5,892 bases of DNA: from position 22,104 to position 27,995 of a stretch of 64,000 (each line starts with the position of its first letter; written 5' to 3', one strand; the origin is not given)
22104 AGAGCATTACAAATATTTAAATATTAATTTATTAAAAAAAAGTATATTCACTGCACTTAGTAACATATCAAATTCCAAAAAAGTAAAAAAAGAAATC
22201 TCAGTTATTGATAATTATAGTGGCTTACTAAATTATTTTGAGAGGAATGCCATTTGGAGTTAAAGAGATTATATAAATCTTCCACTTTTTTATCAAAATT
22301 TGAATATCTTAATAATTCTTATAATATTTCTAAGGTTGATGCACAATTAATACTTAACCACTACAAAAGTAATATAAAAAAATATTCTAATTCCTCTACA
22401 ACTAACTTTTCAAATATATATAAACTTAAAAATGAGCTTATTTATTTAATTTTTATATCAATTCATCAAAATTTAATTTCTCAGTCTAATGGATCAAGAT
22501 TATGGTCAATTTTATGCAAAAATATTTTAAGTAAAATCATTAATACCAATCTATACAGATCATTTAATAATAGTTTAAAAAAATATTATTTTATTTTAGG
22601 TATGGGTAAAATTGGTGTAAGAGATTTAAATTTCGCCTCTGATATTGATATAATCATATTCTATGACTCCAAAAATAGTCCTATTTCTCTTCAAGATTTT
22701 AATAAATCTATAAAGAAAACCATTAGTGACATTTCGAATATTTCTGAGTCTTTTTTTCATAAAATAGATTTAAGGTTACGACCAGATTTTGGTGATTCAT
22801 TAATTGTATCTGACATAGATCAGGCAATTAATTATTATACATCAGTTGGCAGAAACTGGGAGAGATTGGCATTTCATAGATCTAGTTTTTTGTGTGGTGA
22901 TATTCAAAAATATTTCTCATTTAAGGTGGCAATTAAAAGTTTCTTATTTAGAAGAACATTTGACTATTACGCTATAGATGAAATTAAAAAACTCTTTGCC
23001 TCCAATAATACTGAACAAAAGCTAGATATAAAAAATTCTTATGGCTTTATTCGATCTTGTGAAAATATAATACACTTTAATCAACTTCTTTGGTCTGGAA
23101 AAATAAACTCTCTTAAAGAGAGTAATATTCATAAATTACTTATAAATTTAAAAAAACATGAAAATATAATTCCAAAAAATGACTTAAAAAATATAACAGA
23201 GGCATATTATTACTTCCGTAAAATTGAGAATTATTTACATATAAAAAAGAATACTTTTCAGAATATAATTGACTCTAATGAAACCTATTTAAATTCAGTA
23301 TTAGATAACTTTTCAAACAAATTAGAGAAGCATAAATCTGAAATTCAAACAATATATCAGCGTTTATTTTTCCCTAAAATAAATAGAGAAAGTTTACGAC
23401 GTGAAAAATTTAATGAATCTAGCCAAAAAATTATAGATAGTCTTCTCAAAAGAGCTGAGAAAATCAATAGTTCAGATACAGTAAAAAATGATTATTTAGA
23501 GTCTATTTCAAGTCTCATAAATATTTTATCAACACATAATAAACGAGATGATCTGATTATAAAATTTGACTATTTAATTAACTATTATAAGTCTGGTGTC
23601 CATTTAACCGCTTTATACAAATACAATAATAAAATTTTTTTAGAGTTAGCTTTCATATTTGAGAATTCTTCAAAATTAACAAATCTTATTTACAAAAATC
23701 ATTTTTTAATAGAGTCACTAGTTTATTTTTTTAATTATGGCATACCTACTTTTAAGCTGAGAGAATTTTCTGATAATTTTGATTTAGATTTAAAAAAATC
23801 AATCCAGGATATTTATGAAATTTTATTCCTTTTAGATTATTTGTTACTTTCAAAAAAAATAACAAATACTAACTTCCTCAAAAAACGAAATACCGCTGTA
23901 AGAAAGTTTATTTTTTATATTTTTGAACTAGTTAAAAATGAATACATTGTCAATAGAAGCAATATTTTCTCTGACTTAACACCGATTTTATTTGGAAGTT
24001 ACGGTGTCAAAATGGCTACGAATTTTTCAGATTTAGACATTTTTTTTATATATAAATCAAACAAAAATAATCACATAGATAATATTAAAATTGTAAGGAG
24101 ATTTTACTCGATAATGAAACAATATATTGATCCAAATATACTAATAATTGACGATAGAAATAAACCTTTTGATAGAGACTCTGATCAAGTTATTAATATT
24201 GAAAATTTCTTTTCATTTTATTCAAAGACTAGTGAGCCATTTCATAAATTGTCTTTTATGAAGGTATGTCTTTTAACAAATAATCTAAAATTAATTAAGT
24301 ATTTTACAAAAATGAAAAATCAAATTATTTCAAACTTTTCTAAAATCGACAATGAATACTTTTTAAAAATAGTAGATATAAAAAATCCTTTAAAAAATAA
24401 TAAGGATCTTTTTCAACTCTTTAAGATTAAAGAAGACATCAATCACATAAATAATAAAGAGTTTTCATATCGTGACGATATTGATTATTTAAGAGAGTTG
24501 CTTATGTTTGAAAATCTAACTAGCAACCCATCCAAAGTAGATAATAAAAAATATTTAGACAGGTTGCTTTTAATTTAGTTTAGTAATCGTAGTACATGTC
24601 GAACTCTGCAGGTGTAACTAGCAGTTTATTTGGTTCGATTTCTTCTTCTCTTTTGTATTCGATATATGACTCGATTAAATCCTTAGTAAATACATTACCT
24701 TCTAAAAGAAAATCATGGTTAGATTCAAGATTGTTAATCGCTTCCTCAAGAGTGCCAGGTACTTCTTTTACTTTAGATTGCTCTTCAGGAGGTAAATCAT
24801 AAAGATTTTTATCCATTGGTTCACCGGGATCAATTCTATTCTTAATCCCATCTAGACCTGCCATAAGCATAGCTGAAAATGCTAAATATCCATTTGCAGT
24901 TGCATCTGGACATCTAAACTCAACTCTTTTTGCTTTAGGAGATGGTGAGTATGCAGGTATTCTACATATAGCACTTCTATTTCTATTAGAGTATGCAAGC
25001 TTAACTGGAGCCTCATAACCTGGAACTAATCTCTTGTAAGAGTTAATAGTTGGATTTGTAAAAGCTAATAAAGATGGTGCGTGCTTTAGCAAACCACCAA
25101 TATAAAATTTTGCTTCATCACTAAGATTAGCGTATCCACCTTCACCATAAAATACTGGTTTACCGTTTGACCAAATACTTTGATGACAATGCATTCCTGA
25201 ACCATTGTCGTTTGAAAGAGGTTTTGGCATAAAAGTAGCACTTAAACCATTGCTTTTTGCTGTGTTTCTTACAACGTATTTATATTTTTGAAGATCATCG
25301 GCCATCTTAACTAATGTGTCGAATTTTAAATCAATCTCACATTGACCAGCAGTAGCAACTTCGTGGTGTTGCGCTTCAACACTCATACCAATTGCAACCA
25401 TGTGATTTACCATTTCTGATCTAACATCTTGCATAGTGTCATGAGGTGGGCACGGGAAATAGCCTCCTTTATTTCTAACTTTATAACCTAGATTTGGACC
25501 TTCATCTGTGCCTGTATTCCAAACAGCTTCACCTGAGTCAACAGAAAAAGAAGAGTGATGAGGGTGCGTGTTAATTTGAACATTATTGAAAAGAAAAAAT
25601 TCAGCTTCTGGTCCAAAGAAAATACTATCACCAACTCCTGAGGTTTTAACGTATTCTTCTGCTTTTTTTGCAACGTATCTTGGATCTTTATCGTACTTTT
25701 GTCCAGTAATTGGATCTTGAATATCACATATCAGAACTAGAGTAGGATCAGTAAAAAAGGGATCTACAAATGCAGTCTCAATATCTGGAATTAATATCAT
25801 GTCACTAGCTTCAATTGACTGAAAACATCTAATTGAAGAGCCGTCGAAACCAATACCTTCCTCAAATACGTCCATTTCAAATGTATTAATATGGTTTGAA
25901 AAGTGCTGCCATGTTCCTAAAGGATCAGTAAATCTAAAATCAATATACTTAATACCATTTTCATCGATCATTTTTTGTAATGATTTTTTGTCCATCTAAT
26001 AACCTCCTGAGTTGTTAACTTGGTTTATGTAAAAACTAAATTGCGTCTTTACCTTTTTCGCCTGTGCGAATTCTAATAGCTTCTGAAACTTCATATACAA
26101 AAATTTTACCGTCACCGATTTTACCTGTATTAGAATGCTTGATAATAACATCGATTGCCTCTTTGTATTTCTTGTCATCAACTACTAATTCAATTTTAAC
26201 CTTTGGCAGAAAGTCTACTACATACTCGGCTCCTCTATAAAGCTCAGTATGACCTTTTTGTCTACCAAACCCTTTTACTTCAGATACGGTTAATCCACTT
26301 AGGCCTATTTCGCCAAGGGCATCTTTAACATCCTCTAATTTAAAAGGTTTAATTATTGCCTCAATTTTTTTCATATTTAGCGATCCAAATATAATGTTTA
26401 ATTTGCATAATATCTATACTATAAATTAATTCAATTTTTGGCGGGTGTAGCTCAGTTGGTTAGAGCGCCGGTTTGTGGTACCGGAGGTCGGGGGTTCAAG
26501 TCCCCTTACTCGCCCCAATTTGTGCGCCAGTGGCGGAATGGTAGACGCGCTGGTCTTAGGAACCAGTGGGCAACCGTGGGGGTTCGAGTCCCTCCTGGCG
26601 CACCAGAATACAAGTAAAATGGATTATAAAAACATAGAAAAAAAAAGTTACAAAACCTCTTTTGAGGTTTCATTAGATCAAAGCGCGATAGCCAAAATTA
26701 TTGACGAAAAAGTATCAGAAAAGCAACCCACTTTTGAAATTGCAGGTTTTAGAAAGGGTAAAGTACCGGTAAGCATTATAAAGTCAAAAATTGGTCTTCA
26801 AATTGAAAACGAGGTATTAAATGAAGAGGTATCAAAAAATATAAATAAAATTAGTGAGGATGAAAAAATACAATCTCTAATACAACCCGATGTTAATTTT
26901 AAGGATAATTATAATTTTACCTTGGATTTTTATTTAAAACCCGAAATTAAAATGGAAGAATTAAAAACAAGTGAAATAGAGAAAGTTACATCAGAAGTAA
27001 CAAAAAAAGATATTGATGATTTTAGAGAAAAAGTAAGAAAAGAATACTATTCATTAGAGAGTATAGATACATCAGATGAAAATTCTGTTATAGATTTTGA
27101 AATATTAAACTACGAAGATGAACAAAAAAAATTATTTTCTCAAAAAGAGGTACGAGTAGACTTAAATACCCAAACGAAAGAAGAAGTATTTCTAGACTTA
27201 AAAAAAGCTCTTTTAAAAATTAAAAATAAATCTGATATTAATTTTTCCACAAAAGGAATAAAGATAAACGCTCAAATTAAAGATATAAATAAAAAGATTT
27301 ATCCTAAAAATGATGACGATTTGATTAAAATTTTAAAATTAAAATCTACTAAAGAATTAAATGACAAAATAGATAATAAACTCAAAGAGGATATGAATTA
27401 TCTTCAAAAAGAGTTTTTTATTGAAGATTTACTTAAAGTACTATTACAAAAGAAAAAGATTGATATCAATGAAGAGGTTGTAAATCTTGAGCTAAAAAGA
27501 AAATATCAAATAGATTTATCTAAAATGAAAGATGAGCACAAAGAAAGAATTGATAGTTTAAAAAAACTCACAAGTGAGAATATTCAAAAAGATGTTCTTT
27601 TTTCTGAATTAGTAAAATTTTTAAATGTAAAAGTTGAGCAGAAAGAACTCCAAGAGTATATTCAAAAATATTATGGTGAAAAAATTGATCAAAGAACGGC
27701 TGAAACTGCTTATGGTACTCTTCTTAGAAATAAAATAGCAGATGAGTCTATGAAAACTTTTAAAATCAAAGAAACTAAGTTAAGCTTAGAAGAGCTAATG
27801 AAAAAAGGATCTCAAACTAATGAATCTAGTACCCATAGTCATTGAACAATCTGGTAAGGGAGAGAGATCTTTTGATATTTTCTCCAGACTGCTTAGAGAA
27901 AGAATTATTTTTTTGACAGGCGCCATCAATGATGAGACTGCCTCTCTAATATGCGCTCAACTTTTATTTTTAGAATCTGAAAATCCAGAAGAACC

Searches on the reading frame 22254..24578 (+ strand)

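Call 82: search_protein_families(library=pfam, proteins=[window:22254-24578:+], max_evalue=0.00001)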
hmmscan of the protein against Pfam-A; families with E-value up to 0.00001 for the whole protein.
window:22254-24578:+ (774 aa): 1 family
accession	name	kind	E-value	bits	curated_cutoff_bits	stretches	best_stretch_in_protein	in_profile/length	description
PF03710.21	GlnE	-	9.1e-23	81.4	24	1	85-221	94-247/252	Glutamate-ammonia ligase adenylyltransferase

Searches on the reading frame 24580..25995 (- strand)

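Call 61: search_protein_families(library=ncbifam, proteins=[window:24580-25995:-], max_evalue=0.00001)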
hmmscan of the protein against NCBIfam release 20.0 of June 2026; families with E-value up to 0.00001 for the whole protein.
window:24580-25995:- (471 aa): 5 families
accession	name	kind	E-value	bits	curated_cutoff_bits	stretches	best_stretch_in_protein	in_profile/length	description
TIGR00653.1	GlnA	equivalog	5.2e-201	668.3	429.15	1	6-470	3-462/462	type I glutamate--ammonia ligase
NF007006.0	PRK09469.1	equivalog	1.1e-180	601.3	845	1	3-470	3-468/469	glutamate--ammonia ligase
TIGR03105.1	gln_synth_III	equivalog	7.2e-75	252.1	469.6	2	189-469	157-434/435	type III glutamate--ammonia ligase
NF045547.1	GGputSyn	equivalog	3.7e-67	227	650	1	184-451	160-426/438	gamma-glutamylputrescine synthetase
NF041605.1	gln_syn_GlnII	equivalog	1.8e-08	34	500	0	48-372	35-320/333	glutamine synthetase GlnII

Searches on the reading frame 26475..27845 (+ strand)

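Call 82: search_protein_families(library=pfam, proteins=[window:26475-27845:+], max_evalue=0.00001)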
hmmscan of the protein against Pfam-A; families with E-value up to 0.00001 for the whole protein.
window:26475-27845:+ (456 aa): 1 family
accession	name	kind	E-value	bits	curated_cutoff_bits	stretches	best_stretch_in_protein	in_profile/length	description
PF05697.18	Trigger_N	-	1.4e-25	90.7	22.2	1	53-183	4-140/144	Bacterial trigger factor protein (TF)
